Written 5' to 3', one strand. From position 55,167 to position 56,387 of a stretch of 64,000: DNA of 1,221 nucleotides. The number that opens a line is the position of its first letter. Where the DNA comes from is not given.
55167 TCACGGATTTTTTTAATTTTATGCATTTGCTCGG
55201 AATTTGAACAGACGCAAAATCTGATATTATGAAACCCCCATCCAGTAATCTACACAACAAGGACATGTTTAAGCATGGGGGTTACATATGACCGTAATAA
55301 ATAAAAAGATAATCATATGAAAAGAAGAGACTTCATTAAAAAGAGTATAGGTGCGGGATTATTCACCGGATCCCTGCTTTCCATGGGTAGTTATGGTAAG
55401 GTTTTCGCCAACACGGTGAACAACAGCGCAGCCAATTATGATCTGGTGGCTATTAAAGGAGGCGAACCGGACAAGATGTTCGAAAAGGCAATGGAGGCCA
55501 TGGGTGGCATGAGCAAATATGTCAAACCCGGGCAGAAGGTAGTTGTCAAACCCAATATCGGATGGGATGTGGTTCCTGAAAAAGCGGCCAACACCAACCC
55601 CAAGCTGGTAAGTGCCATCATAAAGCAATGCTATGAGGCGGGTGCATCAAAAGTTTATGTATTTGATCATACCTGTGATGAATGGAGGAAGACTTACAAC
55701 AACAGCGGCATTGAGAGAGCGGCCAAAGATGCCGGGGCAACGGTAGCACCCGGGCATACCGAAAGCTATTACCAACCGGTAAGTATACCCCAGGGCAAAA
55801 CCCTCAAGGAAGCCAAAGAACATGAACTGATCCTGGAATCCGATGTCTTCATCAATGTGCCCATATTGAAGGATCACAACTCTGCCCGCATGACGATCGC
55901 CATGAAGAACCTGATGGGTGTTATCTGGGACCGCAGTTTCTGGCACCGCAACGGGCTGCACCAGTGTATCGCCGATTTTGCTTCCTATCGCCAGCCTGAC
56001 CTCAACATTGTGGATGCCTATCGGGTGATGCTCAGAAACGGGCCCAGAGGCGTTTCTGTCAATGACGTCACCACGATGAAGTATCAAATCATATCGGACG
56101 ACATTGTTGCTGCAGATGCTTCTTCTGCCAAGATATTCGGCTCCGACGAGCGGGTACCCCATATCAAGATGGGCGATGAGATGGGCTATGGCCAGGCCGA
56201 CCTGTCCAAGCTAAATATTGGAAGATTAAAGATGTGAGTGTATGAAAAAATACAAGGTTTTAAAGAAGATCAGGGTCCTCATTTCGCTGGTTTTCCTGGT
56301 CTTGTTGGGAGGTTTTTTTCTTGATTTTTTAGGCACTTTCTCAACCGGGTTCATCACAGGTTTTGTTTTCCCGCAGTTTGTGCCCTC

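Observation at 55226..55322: Leader copy B: structure suggests uORF-dependent unmasking of the main start codon, co-regulating a Tat-DUF362/polyferredoxin operon with the giant-protein operon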

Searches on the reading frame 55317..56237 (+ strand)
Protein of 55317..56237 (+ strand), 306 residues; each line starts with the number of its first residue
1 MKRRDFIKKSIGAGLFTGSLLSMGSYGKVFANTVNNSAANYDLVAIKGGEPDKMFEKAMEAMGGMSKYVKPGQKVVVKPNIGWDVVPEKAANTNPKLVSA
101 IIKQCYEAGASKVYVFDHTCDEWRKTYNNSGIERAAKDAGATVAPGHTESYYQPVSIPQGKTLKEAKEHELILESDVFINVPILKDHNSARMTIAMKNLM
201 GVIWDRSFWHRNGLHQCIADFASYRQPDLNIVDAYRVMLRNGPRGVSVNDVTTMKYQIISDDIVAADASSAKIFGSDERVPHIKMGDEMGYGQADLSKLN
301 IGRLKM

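Call 11: search_protein_families(library=pfam, proteins=[window:55317-56237:+])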
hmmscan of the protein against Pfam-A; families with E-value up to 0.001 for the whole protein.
window:55317-56237:+ (306 aa): 1 family
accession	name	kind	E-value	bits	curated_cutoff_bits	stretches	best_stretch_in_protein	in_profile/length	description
PF04015.17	DUF362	-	1.8e-51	175.5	24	1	75-271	1-199/200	Domain of unknown function (DUF362)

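Call 13: find_related_loci(query=window:55317-56237:+, collection=genome_contigs, flank=4000)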
Query window:55317-56237:+ (306 aa) in genome_contigs; peptide patterns used: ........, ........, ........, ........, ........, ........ (x = any residue, [..] = any of these).
600 stretches matched a pattern (row limit reached: there are more); 127 encode a relative of the query (tblastn E <= 1e-3); the best 80 are kept; 80 distinct loci.
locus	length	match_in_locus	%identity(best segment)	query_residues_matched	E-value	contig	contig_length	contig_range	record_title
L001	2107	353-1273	65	1-306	2e-152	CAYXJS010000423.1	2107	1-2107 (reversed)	MAG TPA_asm: uncultured Bacteroidales bacterium isolate SRP332253_co1_116 genome assembly, contig: NODE_78325_length_210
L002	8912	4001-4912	62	1-304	2e-130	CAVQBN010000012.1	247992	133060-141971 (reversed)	MAG: uncultured Bacteroidetes bacterium isolate MFD02923.bin.1.74 genome assembly, contig: contig_34238, whole genome sh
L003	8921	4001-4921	61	1-306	3e-130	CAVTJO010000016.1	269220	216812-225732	MAG: uncultured Bacteroidetes bacterium isolate MFD05942.bin.1.467 genome assembly, contig: contig_66341, whole genome s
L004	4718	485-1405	61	1-306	3e-131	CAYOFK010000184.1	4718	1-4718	MAG TPA_asm: uncultured Rikenellaceae bacterium isolate SRP128015_co2_64 genome assembly, contig: NODE_19675_length_4718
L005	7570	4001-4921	59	1-306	2e-129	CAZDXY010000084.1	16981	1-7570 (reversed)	MAG TPA_asm: uncultured Rikenellaceae bacterium isolate SRP241326_co1_256 genome assembly, contig: NODE_4825_length_1698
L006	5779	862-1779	63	1-306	2e-128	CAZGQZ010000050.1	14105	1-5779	MAG TPA_asm: uncultured Rikenellaceae bacterium isolate binchicken_co42_34 genome assembly, contig: NODE_6397_length_141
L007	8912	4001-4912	60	1-306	3e-128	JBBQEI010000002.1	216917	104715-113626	MAG: Bacteroidales bacterium isolate Co_metawrap_1113 Cmw_1113_k141_11052330_length_216917_cov_23.0000, whole genome sho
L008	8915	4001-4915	63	1-306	3e-128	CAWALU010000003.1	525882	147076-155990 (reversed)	MAG: uncultured Bacteroidetes bacterium isolate MFD01721.bin.1.252 genome assembly, contig: contig_1970, whole genome sh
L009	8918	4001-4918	61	1-306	8e-128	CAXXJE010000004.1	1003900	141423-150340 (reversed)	MAG: Melioribacteraceae bacterium isolate 0e482c3f-fd6f-4299-bd25-db1c54be0b18 genome assembly, contig: contig_4, whole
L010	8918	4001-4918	60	1-306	2e-127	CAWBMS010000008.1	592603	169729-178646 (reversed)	MAG: Ignavibacteriota bacterium isolate MFD01476.bin.2.45 genome assembly, contig: contig_28910, whole genome shotgun se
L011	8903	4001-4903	63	1-304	2e-127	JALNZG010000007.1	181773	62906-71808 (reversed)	MAG: Ignavibacteriaceae bacterium isolate SO_2017_GW3 bin 6 scaffold_41_c2_OW296A_2017, whole genome shotgun sequence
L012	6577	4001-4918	59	1-306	4e-127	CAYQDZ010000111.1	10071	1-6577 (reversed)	MAG TPA_asm: uncultured Bacteroidales bacterium isolate binchicken_co116_374 genome assembly, contig: NODE_7595_length_1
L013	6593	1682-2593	59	1-304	3e-126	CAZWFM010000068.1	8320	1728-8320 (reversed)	MAG TPA_asm: uncultured Bacteroidales bacterium isolate SRP214966_co4_486 genome assembly, contig: NODE_10449_length_832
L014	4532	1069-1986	60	1-306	2e-127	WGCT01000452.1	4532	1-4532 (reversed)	MAG: Draconibacterium sp. isolate S145_14 k151_297831, whole genome shotgun sequence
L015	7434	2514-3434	61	1-306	1e-125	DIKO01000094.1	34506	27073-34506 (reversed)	MAG TPA_asm: Desulfobacteraceae bacterium UBA5616 UBA5616_contig_6060, whole genome shotgun sequence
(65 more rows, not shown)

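Call 66: search_protein_families(library=ncbifam, proteins=[window:55317-56237:+], max_evalue=0.001)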
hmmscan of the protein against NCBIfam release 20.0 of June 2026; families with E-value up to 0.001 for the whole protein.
window:55317-56237:+ (306 aa): 1 family
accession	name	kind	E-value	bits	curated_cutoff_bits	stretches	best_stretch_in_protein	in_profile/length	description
NF052623.1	Npun_F2552_fam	equivalog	2.8e-20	73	500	1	53-300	18-265/314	Npun_F2552 family protein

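Call 67: find_encoding_contigs(protein=window:55317-56237:+, flank=1500, max_places=10)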
Protein window:55317-56237:+ (306 aa): no gene with exactly this product is on record in the collection.
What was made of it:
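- Tried and rejected: Exact look-up of the window's DUF362 protein: not on record (call 67).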

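Call 72: search_protein_families(library=pfam, alignment_id=A4, max_evalue=0.00001)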
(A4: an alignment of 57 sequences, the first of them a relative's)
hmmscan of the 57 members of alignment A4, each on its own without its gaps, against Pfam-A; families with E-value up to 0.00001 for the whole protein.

A. member 1, L012:4001-4918:+ (306 aa): 1 family
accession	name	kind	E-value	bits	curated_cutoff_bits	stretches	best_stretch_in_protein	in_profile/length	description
PF04015.17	DUF362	-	1.4e-52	179.1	24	1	74-270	1-199/200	Domain of unknown function (DUF362)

B. families by the number of members that match (of 57 scanned): 79 families (the first 25 are shown)
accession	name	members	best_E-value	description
PF01120.23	Alpha_L_fucos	2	4.8e-98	Alpha-L-fucosidase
PF13561.12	adh_short_C2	2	1.2e-71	Enoyl-(Acyl carrier protein) reductase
PF00106.31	adh_short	2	3.4e-63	short chain dehydrogenase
PF17389.8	Bac_rhamnosid6H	2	4.9e-58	Bacterial alpha-L-rhamnosidase 6 hairpin glycosidase domain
PF04015.17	DUF362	2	1.4e-52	Domain of unknown function (DUF362)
PF02321.23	OEP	2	8.1e-48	Outer membrane efflux protein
PF01261.30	AP_endonuc_2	2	1.3e-35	Xylose isomerase-like TIM barrel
PF07715.20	Plug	2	7.3e-21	TonB-dependent Receptor Plug Domain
PF13715.12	CarbopepD_reg_2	2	3.3e-17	CarboxypepD_reg-like domain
PF13620.12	CarboxypepD_reg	2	4e-11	Carboxypeptidase regulatory-like domain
PF05649.18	Peptidase_M13_N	1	3.6e-123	Peptidase family M13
PF01112.23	Asparaginase_2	1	1.9e-114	Asparaginase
PF17167.11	Glyco_hydro_94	1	4.7e-104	Glycosyl hydrolase 94 superfamily, catalytic domain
PF06165.18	GH94_b-supersand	1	4.1e-90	Glycosyl hydrolase 94, supersandwich domain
PF02621.19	VitK2_biosynth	1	2e-75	Menaquinone biosynthesis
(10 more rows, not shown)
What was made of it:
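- Downstream functions are heterogeneous (call 72).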

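Call 80: find_homologous_proteins(query=window:55317-56237:+, max_evalue=1e-60)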
Query window:55317-56237:+ (306 aa): 7949 proteins with E <= 1e-60 among 8000 candidates; the best 120 are listed.
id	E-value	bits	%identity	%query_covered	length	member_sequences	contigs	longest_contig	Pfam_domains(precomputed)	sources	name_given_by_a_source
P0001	4.9e-204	694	100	100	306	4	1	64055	PF04015.18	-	-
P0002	5.2e-199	678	97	100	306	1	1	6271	PF04015.18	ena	-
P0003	3.2e-197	672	96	100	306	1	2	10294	PF04015.18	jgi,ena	-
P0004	3.1e-178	609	87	100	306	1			PF04015.18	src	-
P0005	4.2e-175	599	84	100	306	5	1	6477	PF04015.18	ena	-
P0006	8.0e-174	595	83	100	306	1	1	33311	PF04015.18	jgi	jgi:uncharacterized protein (DUF362 family)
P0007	7.4e-169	579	86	95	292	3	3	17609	PF04015.18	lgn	-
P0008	1.0e-168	578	86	95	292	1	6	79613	PF04015.18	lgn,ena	-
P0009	3.2e-165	567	79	100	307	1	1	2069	PF04015.18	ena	-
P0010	8.9e-165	565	79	100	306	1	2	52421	PF04015.18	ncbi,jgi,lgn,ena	-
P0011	1.3e-163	561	78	100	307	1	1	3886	PF04015.18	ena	-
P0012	1.4e-162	558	79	100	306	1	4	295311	PF04015.18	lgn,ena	-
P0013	7.7e-161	552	77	100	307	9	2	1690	PF04015.18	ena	-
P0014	6.0e-160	549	77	100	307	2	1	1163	PF04015.18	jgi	-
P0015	1.7e-159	548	77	100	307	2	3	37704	PF04015.18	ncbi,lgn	-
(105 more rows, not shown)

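Call 81: find_encoding_contigs(protein=P0002, flank=1500, max_places=2)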
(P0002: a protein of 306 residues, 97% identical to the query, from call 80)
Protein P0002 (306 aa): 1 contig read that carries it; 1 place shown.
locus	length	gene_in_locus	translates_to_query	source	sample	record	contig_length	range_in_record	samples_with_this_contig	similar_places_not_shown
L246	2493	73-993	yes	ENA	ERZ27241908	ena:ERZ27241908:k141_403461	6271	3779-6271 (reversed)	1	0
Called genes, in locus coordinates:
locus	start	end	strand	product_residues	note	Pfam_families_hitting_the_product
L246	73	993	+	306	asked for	PF04015:DUF362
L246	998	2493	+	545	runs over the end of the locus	PF12801:Fer4_5, PF25160:LdpA_Fe-S-bd (faint), PF12801:Fer4_5, PF12838:Fer4_7 (weak), PF13187:Fer4_9, PF14697:Fer4_21 (weak), PF12838:Fer4_7, PF13187:Fer4_9 (weak), +7 more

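Call 82: find_encoding_contigs(protein=P0003, flank=1500, max_places=2)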
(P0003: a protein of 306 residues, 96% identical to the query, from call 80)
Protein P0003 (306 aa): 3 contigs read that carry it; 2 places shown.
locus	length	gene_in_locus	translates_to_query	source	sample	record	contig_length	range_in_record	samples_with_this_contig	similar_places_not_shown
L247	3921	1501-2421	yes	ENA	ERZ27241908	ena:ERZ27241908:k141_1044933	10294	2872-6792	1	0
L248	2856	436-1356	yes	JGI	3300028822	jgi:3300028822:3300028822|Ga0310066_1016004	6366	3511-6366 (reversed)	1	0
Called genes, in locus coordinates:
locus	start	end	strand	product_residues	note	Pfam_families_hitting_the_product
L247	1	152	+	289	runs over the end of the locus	PF05235:CHAD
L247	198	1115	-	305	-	PF03575:Peptidase_S51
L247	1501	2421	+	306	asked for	PF04015:DUF362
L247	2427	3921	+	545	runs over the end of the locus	PF12801:Fer4_5, PF25160:LdpA_Fe-S-bd (faint), PF12801:Fer4_5, PF12838:Fer4_7 (weak), PF13187:Fer4_9, PF14697:Fer4_21 (weak), PF12838:Fer4_7, PF13187:Fer4_9 (weak), +7 more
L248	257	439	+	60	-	-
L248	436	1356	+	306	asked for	PF04015:DUF362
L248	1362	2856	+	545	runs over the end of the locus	PF12801:Fer4_5, PF25160:LdpA_Fe-S-bd (faint), PF12801:Fer4_5, PF12838:Fer4_7 (weak), PF13187:Fer4_9, PF14697:Fer4_21 (weak), PF12838:Fer4_7, PF13187:Fer4_9 (weak), +7 more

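Call 83: find_encoding_contigs(protein=P0005, flank=1500, max_places=2)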
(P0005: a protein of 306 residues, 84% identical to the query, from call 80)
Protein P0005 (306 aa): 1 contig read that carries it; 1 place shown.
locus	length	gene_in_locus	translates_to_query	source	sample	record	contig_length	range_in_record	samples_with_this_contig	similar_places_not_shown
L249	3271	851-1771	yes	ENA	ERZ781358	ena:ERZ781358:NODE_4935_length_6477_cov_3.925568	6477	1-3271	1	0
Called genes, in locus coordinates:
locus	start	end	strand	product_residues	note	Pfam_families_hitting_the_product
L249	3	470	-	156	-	?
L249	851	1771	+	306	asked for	PF04015:DUF362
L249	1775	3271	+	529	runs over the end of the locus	PF12801:Fer4_5, PF12801:Fer4_5, PF12838:Fer4_7 (weak), PF13187:Fer4_9 (weak), PF14697:Fer4_21 (weak), PF12838:Fer4_7, PF00037:Fer4 (weak), PF12797:Fer4_2 (weak), +6 more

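Call 84: find_encoding_contigs(protein=P0006, flank=1500, max_places=2)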
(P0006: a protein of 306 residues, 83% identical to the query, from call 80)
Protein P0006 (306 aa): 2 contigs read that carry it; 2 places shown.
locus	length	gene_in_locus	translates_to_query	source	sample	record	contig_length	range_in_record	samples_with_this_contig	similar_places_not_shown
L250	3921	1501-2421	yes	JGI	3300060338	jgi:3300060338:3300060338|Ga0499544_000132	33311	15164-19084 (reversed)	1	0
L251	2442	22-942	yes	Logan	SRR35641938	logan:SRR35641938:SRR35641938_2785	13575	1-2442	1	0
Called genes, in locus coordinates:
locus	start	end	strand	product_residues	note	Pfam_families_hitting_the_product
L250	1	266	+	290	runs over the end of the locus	PF05235:CHAD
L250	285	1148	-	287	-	PF03575:Peptidase_S51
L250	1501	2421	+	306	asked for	PF04015:DUF362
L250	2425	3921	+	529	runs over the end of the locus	PF12801:Fer4_5, PF12801:Fer4_5 (weak), PF13183:Fer4_8 (weak), PF12838:Fer4_7 (weak), PF13187:Fer4_9 (weak), PF14697:Fer4_21 (weak), PF12838:Fer4_7, PF00037:Fer4 (weak), +6 more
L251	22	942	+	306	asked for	PF04015:DUF362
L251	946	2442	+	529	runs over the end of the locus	PF12801:Fer4_5, PF12801:Fer4_5 (weak), PF13183:Fer4_8 (weak), PF12838:Fer4_7 (weak), PF13187:Fer4_9 (weak), PF14697:Fer4_21 (weak), PF12838:Fer4_7, PF00037:Fer4 (weak), +6 more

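Call 89: find_encoding_contigs(protein=P0008, flank=600, max_places=2)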
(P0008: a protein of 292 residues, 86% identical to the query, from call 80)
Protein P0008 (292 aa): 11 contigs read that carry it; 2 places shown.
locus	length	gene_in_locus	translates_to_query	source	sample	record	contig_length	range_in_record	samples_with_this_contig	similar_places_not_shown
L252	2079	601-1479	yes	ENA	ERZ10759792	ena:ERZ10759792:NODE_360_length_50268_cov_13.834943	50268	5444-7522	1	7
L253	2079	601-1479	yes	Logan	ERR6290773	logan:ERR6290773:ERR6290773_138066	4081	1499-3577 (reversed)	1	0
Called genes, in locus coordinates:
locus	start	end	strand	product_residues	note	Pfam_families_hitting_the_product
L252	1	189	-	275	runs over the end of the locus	PF03575:Peptidase_S51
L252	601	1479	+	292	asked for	PF04015:DUF362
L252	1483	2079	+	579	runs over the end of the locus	PF12801:Fer4_5, PF12801:Fer4_5, PF00037:Fer4 (weak), PF12838:Fer4_7 (weak), PF13187:Fer4_9 (weak), PF14697:Fer4_21 (weak), PF12838:Fer4_7, PF13187:Fer4_9 (weak), +8 more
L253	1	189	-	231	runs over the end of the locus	?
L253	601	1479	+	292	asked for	PF04015:DUF362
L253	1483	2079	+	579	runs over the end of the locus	PF12801:Fer4_5, PF12801:Fer4_5, PF00037:Fer4 (weak), PF12838:Fer4_7 (weak), PF13187:Fer4_9 (weak), PF14697:Fer4_21 (weak), PF12838:Fer4_7, PF13187:Fer4_9 (weak), +8 more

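Call 90: find_encoding_contigs(protein=P0010, flank=600, max_places=2)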
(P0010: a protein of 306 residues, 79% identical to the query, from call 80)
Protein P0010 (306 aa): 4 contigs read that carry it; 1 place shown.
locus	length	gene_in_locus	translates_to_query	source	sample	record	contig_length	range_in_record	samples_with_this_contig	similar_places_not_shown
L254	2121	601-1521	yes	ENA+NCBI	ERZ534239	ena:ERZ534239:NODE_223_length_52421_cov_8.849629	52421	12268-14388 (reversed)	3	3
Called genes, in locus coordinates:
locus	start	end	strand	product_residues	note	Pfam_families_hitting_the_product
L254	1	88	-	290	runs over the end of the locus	PF03575:Peptidase_S51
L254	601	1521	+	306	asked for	PF04015:DUF362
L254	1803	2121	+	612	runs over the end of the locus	PF12801:Fer4_5, PF12801:Fer4_5, PF12838:Fer4_7 (weak), PF13187:Fer4_9 (weak), PF12838:Fer4_7, PF13187:Fer4_9 (weak), PF00037:Fer4 (weak), PF12797:Fer4_2 (weak), +6 more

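Call 91: find_encoding_contigs(protein=P0012, flank=600, max_places=2)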
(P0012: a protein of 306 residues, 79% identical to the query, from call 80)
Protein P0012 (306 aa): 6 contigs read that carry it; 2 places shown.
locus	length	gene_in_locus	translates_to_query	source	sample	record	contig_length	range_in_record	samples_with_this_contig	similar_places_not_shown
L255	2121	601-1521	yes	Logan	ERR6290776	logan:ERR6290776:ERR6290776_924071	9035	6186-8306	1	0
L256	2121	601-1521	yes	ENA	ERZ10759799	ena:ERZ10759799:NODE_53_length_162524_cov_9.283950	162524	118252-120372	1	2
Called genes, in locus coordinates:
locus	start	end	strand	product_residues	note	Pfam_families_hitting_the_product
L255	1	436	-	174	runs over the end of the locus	-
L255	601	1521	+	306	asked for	PF04015:DUF362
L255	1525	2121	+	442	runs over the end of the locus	?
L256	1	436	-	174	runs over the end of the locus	-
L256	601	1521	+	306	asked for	PF04015:DUF362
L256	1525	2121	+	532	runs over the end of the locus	PF12801:Fer4_5, PF12801:Fer4_5, PF13237:Fer4_10 (weak), PF12838:Fer4_7 (weak), PF13187:Fer4_9, PF12838:Fer4_7, PF13187:Fer4_9 (weak), PF00037:Fer4 (weak), +8 more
